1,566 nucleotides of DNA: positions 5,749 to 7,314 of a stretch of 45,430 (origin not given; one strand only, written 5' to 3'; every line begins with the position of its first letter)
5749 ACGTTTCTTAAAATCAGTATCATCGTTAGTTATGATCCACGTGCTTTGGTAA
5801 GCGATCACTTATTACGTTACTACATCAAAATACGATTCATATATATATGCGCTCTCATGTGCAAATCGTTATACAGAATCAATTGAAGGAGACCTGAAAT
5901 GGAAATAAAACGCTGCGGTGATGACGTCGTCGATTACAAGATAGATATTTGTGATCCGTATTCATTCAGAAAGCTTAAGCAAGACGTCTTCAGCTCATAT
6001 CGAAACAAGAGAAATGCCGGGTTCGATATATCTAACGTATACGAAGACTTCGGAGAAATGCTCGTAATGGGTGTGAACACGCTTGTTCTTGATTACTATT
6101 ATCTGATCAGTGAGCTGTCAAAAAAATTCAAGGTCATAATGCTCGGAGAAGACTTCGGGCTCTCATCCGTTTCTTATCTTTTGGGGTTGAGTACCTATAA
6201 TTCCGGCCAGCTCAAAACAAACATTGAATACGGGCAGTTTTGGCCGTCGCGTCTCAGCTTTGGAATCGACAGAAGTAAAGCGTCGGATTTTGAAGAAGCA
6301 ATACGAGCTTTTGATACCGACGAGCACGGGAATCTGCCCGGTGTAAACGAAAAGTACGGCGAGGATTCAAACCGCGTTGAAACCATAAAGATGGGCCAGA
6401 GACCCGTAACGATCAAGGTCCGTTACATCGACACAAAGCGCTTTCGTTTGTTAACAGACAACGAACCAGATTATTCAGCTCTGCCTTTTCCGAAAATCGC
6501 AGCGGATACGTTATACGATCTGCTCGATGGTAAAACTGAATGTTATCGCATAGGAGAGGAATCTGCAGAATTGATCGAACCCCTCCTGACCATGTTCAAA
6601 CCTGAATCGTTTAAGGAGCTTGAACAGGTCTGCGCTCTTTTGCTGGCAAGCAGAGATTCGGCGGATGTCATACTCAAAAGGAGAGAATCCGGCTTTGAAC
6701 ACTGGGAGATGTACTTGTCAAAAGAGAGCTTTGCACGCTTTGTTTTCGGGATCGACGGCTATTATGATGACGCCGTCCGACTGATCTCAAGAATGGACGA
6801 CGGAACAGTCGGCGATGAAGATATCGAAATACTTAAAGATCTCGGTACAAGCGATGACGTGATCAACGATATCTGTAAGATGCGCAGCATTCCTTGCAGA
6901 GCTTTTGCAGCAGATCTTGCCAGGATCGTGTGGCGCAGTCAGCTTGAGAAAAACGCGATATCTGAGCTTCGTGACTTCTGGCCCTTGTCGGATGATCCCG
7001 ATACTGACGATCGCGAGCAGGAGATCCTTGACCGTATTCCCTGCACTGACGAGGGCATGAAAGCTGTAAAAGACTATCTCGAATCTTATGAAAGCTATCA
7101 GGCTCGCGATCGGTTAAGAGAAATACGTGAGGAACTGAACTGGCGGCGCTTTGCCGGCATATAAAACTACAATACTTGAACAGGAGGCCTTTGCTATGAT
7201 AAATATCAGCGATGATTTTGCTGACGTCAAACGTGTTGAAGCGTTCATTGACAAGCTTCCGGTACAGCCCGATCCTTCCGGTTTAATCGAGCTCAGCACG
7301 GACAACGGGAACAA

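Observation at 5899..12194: Six-gene, translationally coupled ORFan operon ending in a membrane protein and a lipoprotein: candidate uncharacterised system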

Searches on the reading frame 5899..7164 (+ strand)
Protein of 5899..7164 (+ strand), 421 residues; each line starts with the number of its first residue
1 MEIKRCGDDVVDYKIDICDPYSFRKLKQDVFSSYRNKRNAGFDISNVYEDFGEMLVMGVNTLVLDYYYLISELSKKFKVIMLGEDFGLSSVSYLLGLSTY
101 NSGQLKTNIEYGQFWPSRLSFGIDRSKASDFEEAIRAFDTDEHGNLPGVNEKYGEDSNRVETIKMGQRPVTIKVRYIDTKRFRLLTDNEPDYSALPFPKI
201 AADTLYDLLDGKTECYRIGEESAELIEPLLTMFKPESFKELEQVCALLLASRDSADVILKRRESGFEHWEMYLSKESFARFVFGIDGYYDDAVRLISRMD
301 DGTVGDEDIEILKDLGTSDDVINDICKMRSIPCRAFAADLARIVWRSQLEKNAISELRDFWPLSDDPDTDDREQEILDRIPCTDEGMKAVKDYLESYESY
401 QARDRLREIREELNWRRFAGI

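Call 4: search_protein_families(library=pfam, proteins=[window:5899-7164:+], max_evalue=0.1)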
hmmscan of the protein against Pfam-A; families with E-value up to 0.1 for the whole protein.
window:5899-7164:+ (421 aa): 0 families

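Call 5: search_protein_families(library=phrogs, proteins=[window:5899-7164:+], max_evalue=0.1)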
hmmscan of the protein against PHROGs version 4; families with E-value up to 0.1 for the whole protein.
window:5899-7164:+ (421 aa): 0 families

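Call 6: search_protein_families(library=padloc, proteins=[window:5899-7164:+], max_evalue=0.1)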
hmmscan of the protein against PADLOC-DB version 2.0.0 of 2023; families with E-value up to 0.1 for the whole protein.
window:5899-7164:+ (421 aa): 0 families

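Call 7: search_protein_families(library=ncbifam, proteins=[window:5899-7164:+], max_evalue=0.1)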
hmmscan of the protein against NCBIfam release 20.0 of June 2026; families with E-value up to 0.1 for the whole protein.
window:5899-7164:+ (421 aa): 0 families

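Call 15: find_homologous_proteins(query=window:5899-7164:+, max_evalue=0.01)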
Query window:5899-7164:+ (421 aa): 2 proteins with E <= 0.01 among 8000 candidates.
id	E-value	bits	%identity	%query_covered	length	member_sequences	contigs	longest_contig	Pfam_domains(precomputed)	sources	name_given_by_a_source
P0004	1.7e-158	546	98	59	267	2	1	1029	-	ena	-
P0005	9.8e-79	283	37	98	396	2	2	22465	-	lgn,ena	-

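Call 16: find_encoding_contigs(protein=P0005, flank=10000, max_places=6)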
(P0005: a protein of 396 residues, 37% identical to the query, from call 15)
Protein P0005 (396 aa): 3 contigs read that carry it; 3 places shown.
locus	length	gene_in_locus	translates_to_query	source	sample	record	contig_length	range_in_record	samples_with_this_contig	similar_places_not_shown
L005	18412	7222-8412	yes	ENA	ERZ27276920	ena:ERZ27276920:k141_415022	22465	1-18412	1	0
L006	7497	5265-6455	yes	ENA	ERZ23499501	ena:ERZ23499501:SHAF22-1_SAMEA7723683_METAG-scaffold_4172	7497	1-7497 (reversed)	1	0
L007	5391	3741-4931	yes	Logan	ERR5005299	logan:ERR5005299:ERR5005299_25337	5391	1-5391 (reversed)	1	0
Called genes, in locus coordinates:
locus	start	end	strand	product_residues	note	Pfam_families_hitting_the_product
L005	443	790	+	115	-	PF05635:23S_rRNA_IVP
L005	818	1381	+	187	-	-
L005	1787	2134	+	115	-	PF05635:23S_rRNA_IVP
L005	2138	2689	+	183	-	PF13360:PQQ_2 (weak)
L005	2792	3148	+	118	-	-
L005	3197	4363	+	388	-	PF00144:Beta-lactamase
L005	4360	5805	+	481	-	PF24856:AraA_central (weak), PF02952:Fucose_iso_C (faint)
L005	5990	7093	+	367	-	PF00990:GGDEF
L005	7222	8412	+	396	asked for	-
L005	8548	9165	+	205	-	PF02525:Flavodoxin_2, PF03358:FMN_red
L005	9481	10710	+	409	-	PF13487:HD_5, PF01966:HD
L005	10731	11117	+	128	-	PF18050:Cyclophil_like2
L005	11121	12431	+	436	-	PF06966:DUF1295, PF02544:Steroid_dh (weak), PF00293:NUDIX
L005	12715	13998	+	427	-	PF13487:HD_5, PF01966:HD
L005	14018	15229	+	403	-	PF13487:HD_5, PF01966:HD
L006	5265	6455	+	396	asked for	-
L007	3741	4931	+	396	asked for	-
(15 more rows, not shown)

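Call 53: search_solved_structures(query=A4, max_evalue=10, show_alignments=2)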
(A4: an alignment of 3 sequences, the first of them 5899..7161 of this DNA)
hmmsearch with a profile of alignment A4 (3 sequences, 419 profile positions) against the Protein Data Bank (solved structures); distinct sequences matched with E-value up to 10: 1.
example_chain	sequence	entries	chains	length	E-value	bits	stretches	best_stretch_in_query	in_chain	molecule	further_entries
5hm5_A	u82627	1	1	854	0.57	12.3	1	273-335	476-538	Topoisomerase V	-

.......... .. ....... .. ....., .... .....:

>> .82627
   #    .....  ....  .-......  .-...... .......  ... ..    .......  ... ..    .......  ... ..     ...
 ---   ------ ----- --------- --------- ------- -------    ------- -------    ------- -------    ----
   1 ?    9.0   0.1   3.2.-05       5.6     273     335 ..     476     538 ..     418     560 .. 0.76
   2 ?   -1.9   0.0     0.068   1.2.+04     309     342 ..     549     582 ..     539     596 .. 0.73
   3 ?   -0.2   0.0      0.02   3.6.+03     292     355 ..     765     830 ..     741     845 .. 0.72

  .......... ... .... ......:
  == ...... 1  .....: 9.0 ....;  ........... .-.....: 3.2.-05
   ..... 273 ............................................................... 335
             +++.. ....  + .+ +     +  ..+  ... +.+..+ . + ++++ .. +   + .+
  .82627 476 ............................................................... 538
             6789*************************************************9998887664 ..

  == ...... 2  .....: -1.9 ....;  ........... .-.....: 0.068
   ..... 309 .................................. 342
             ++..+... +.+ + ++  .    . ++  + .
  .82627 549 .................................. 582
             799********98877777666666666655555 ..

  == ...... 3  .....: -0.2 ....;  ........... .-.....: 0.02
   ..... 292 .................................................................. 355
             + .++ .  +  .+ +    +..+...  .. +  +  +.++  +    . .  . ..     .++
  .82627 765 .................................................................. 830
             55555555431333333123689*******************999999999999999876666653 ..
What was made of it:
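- On C-family DNA polymerase (A): No PolC or DnaE hit in PDB sequences (call 53).
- Tried and rejected: Only a non-significant topoisomerase V (HhH)2 match (call 53).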

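Call 59: search_protein_families(library=pfam, proteins=[P0005], max_evalue=1)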
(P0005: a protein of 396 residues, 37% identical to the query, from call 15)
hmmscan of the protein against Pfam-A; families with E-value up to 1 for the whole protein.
P0005 (396 aa): 0 families

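Call 70: predict_structure(alignment_id=A4)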
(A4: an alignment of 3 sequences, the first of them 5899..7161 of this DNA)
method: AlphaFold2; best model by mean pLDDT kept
length: 421 residues; sequences in the alignment: 3
mean_pLDDT: 57.7   pTM: 0.55
mean pLDDT of the five models: 57.7, 53.4, 52.6, 52.4, 50.0
residues with pLDDT >= 90: 20; 70-90: 96; 50-70: 127; < 50: 178
segments of 3 or more residues with pLDDT < 50: 1-41, 83-87, 140-173, 175-180, 187-195, 211-217, 356-421
pLDDT, mean of each block of 10 residues (from residue 1): 24 31 43 44 56 53 62 66 51 54 50 55 62 60 42 38 36 45 48 61 74 47 82 85 83 86 89 77 65 76 86 89 88 65 65 52 37 41 44 40 40 33 25
secondary structure, 60 per line:
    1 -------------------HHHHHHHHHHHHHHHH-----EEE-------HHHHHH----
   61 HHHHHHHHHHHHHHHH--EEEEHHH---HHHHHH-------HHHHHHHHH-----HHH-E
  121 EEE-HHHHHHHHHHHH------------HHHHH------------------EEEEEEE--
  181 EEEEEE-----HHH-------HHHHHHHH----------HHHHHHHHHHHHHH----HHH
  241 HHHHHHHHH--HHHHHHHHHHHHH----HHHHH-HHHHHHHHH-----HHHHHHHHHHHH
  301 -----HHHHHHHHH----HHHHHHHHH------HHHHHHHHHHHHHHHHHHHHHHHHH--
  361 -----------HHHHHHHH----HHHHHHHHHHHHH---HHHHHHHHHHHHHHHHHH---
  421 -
elements in order: H20-35 E41-43 H51-56 H61-76 E79-82 H89-94 H102-110 E120-123 H125-136 H149-153 E172-178 E181-186 H202-209 H220-233 H238-249 H252-264 H269-273 H275-283 H289-300 H306-314 H319-327 H334-358 H372-379 H384-396 H400-417
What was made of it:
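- On C-family DNA polymerase (A): However, TM on the query is 0.24-0.30, rmsd is 10-24 A, and the model has mean pLDDT 58 (call 70).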

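Call 72: fold_search(model_id=the predicted structure, library=pdb)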
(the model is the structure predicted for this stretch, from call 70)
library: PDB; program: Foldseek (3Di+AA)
matches with E <= 10: 84; with E <= 0.001: 2
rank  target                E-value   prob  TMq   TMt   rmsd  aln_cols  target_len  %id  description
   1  9qpc_A                8.7e-04  1.00  0.29  0.12  22.8       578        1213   11  DNA polymerase with inhibitor (released 2025-09-24)
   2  9qrl_A                9.5e-04  1.00  0.29  0.13  23.2       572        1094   10  DNA polymerase with inhibitor #2 (released 2025-09-24)
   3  9qrn_A                2.3e-02  0.77  0.24  0.11  24.2       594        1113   11  DNA polymerase without DNA or inhibitor (released 2025-09-24)
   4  3f2c_A                2.4e-02  0.93  0.30  0.14  24.2       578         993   10  DNA Polymerase PolC from Geobacillus kaustophilus complex with DNA, dGTP and Mn (released 2009-01-20)
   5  3f2b_A                3.8e-02  1.00  0.26  0.12   9.8       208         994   12  DNA Polymerase PolC from Geobacillus kaustophilus complex with DNA, dGTP, Mg and Zn (released 2009-01-20)
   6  2q6t_B                1.7e+00  0.08  0.10  0.10  16.5       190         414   18  Crystal structure of the Thermus aquaticus DnaB monomer (released 2007-07-24)
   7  6boj_C                2.4e+00  0.03  0.08  0.10  22.6       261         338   10  Crystal Structure of the PDE4D Catalytic Domain and UCR2 Regulatory Helix with BPN5004 (released 2018-08-22)
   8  3k4s                  2.4e+00  0.02  0.08  0.10  24.2       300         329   12  The structure of the catalytic domain of human PDE4d with 4-(3-Butoxy-4-methoxyphenyl)methyl-2-imidazolidone (released 2009-10-20)
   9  7euo_R                2.4e+00  0.01  0.08  0.10  23.3       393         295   10  The structure of formyl peptide receptor 1 in complex with Gi and peptide agonist fMLF (released 2022-05-25)
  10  3lji                  2.5e+00  0.04  0.09  0.12  21.2       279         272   12  CRYSTAL STRUCTURE OF putative geranyltranstransferase from Pseudomonas fluorescens Pf-5 (released 2010-02-09)
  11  6fg5_B                2.5e+00  0.02  0.08  0.10  22.1       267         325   14  Schistosoma mansoni Phosphodiesterase 4A (released 2019-01-30)
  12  1rom                  2.6e+00  0.03  0.09  0.10  19.3       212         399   11  CRYSTAL STRUCTURE OF NITRIC REDUCTASE FROM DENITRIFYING FUNGUS FUSARIUM OXYSPORUM (released 1997-10-15)
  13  7wvv_R                2.8e+00  0.02  0.10  0.12  23.4       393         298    8  Cryo-EM structure of the human formyl peptide receptor 2 in complex with fMLFII and Gi2 (released 2022-04-13)
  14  8qj3_A                2.9e+00  0.04  0.08  0.08  18.5       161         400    9  Receptor Sd-Amt1 (OFF-state) (released 2024-06-12)
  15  6xbj_R                2.9e+00  0.03  0.12  0.11  24.6       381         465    9  Structure of human SMO-D384R complex with Gi (released 2020-09-30)
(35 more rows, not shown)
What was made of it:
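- On C-family DNA polymerase (A): Foldseek top 5 are all PolC, E 9e-4 to 4e-2, and the next hit has E 1.7 (call 72).
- Closest known: C-family replicative DNA polymerases. Same: The best five structural matches of the A model are PolC chains: 3f2b, 3f2c, 9qpc, 9qrl and 9qrn (call 72).
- A PolC-like but apparently non-catalytic A could act as a decoy for replisome partners (call 72).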

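Call 73: search_protein_families(library=pfam, proteins=[window:5899-7161:+, P0005], max_evalue=10)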
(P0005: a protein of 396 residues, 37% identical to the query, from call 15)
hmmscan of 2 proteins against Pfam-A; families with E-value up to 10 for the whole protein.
window:5899-7161:+ (421 aa): 1 family
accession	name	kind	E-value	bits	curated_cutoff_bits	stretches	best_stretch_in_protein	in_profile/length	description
PF24693.1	DUF7660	-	0.15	12.6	27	1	387-421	32-65/73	Family of unknown function (DUF7660)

P0005 (396 aa): 0 families

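Call 79: fold_search(model_id=the predicted structure, library=viral)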
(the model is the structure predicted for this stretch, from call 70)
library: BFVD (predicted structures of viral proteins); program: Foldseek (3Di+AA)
matches with E <= 10: 116; with E <= 0.001: 0
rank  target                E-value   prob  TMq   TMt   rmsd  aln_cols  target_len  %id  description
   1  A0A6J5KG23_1          8.0e-01  0.05  0.11  0.07  25.0       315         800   16  Large polyvalent protein associated domain-containing protein [uncultured Caudovirales phage]
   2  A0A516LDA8            1.3e+00  0.02  0.08  0.06  30.5       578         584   11  (no name in the UniProt tables at hand)
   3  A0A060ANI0            1.8e+00  0.04  0.11  0.06  31.9       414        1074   14  Tail length tape-measure protein [Enterococcus phage IME-EFm1]
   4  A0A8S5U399            1.9e+00  0.06  0.20  0.16  22.4       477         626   11  Minor tail protein [Myoviridae sp. ctBtV12]
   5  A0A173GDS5            2.3e+00  0.04  0.11  0.14  19.2       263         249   14  Phosphohydrolase [Erwinia phage vB_EamM_RAY]
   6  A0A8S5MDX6            2.3e+00  0.02  0.10  0.09  28.4       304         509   13  PcfJ like protein [Siphoviridae sp. ctYh54]
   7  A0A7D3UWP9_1          2.3e+00  0.02  0.12  0.05  30.2       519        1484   12  (no name in the UniProt tables at hand)
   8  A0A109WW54            2.4e+00  0.02  0.08  0.08  26.9       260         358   11  Uncharacterized protein [Cnaphalocrocis medinalis granulovirus]
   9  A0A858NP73            2.5e+00  0.06  0.12  0.12  24.5       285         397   12  (no name in the UniProt tables at hand)
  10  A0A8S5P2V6            2.8e+00  0.03  0.15  0.11  25.5       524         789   11  Tail tape measure protein [Siphoviridae sp. ctEqU3]
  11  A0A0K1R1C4            2.8e+00  0.02  0.08  0.08  20.9       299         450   13  Tegument protein UL21 [Testudinid alphaherpesvirus 3]
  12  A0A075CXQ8            2.8e+00  0.01  0.10  0.10  27.1       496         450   10  Packaging protein UL32 [Elephant endotheliotropic herpesvirus 5]
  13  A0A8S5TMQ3            2.9e+00  0.03  0.09  0.11  27.2       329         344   10  DNA pilot protein [Microviridae sp. ctX401]
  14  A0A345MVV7            2.9e+00  0.02  0.10  0.09  24.6       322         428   10  (no name in the UniProt tables at hand)
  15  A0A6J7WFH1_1          2.9e+00  0.02  0.11  0.08  24.9       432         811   11  Uncharacterized protein [uncultured Caudovirales phage]
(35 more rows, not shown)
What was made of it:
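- Tried and rejected: Nothing below E 0.8 (call 79).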

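Call 85: find_related_loci(query=A4, collection=viral_contigs, flank=8000)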
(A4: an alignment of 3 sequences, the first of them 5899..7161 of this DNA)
Query A4 (421 aa) in viral_contigs; peptide patterns used: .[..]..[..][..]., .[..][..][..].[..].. (x = any residue, [..] = any of these).
138 stretches matched a pattern, but none encodes a relative of the query by tblastn (E <= 1e-3).

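Call 88: search_dna_similar(query=window:5899-7161:+, collection=plasmids, mode=protein, max_evalue=0.01)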
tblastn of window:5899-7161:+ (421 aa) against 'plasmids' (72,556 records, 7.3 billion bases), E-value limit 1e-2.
No match.

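Call 108: search_protein_families(library=phrogs, proteins=[P0005], max_evalue=0.01)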
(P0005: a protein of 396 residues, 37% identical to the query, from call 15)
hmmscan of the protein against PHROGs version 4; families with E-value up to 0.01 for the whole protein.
P0005 (396 aa): 0 families

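Call 109: search_protein_families(library=padloc, proteins=[P0005], max_evalue=0.01)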
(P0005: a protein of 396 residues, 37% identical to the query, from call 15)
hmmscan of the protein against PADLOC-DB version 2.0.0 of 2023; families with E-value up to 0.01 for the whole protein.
P0005 (396 aa): 0 families
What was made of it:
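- On Known or candidate anti-phage defence systems (PADLOC-DB v2): No hit for A-F (call 6) or for their homologues (call 109).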

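Call 110: search_protein_families(library=padloc, proteins=[window:5899-7161:+], max_evalue=10)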
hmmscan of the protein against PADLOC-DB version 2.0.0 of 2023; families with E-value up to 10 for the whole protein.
window:5899-7161:+ (421 aa): 0 families
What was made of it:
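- Tried and rejected: Nothing usable came back (calls 4-7, 59, 73, 108-110).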

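Call 111: list_cluster_members(proteins=[window:5899-7161:+, window:7196-8245:+, window:8250-9341:+, window:9358-11106:+, window:11093-11641:+, window:11631-12191:+])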
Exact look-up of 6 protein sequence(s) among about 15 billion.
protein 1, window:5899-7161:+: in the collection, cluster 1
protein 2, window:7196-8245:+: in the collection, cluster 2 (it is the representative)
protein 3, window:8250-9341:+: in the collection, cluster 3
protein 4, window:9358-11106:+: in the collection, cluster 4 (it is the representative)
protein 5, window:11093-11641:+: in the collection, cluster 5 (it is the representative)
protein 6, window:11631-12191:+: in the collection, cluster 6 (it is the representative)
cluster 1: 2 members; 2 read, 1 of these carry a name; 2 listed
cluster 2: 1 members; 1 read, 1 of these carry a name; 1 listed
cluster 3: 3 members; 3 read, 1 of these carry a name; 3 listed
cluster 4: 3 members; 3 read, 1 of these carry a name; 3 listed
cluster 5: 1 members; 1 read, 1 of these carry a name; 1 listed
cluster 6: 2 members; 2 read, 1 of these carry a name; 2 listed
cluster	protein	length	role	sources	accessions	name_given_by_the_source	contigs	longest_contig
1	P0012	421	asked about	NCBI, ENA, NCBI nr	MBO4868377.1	MAG: hypothetical protein J5585_01560 [Clostridia bacterium] | hypothetical protein [Clostridia bacterium]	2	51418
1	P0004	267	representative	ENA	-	-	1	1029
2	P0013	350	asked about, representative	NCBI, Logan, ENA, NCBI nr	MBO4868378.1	MAG: hypothetical protein J5585_01565 [Clostridia bacterium] | hypothetical protein [Clostridia bacterium]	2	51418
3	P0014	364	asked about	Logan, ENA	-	-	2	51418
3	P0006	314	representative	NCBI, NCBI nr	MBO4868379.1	MAG: hypothetical protein J5585_01570 [Clostridia bacterium] | hypothetical protein [Clostridia bacterium]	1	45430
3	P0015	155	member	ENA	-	-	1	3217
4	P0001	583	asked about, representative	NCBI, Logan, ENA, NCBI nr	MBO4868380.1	MAG: hypothetical protein J5585_01575 [Clostridia bacterium] | hypothetical protein [Clostridia bacterium]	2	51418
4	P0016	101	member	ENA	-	-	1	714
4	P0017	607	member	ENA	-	-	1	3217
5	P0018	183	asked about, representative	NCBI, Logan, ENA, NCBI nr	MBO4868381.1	MAG: hypothetical protein J5585_01580 [Clostridia bacterium] | hypothetical protein [Clostridia bacterium]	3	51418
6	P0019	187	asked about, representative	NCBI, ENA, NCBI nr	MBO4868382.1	MAG: hypothetical protein J5585_01585 [Clostridia bacterium] | hypothetical protein [Clostridia bacterium]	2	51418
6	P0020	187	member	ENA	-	-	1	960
